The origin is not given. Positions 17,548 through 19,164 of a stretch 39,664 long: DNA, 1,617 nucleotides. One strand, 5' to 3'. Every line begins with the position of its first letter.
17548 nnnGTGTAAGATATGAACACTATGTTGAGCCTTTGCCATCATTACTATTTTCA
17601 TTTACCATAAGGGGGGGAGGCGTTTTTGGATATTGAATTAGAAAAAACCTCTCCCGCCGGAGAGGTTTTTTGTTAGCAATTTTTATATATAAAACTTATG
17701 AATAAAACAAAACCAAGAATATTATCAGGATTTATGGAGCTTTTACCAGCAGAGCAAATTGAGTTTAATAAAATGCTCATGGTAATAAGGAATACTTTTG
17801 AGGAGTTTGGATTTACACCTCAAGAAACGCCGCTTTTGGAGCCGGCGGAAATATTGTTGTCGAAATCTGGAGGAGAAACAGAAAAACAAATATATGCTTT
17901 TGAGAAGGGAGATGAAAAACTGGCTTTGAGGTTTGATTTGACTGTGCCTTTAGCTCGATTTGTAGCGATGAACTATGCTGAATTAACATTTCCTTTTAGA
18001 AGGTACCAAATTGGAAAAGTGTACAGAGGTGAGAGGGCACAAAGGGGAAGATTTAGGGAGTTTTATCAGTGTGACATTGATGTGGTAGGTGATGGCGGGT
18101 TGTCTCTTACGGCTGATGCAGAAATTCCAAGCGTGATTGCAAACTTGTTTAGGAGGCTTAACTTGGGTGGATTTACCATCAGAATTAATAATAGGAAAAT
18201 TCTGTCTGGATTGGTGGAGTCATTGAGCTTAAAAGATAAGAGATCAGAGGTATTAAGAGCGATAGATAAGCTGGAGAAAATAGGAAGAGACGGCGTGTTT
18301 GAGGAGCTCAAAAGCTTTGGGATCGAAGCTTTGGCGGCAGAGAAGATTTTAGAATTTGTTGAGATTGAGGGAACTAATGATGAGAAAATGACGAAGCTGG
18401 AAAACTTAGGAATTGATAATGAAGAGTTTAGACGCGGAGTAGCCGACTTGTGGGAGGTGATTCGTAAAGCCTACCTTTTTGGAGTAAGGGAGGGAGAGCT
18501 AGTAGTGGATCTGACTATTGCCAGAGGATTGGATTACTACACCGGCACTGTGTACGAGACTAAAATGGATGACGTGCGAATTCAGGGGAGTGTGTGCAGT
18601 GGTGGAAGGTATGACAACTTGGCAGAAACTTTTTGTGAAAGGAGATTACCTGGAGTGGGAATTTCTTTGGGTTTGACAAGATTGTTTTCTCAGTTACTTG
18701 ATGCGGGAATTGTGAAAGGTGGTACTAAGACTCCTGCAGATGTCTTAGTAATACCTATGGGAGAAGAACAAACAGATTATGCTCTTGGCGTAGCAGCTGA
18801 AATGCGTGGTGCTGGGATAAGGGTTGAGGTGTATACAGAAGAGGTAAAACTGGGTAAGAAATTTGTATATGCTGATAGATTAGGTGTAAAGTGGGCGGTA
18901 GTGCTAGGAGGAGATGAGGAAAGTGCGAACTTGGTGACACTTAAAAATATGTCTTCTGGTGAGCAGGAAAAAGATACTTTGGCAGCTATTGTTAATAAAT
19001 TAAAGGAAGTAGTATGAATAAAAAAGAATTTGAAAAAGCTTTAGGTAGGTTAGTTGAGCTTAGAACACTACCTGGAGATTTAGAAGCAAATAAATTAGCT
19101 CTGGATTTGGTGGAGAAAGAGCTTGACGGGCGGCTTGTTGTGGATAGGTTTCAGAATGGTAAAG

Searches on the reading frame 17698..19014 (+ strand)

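Call 79: search_protein_families(library=pfam, proteins=[window:17698-19014:+], max_evalue=0.01)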
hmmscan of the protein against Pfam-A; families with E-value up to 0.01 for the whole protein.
window:17698-19014:+ (439 aa): 5 families
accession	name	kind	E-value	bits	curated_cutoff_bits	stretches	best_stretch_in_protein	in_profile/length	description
PF13393.11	tRNA-synt_His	-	2.7e-36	125.8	25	1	11-329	1-308/308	Histidyl-tRNA synthetase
PF03129.25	HGTP_anticodon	-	4.2e-20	72.1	21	1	348-437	1-93/94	Anticodon binding domain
PF00587.30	tRNA-synt_2b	-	1e-06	29.4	29.3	1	73-233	9-110/179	tRNA synthetase class II core domain (G, H, P, S and T)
PF00152.25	tRNA-synt_2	-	0.00021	20.9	25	1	24-129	26-121/308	tRNA synthetases class II (D, K and N)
PF01409.25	tRNA-synt_2d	-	0.0022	18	19.8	1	64-153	66-152/246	tRNA synthetases class II core domain (F)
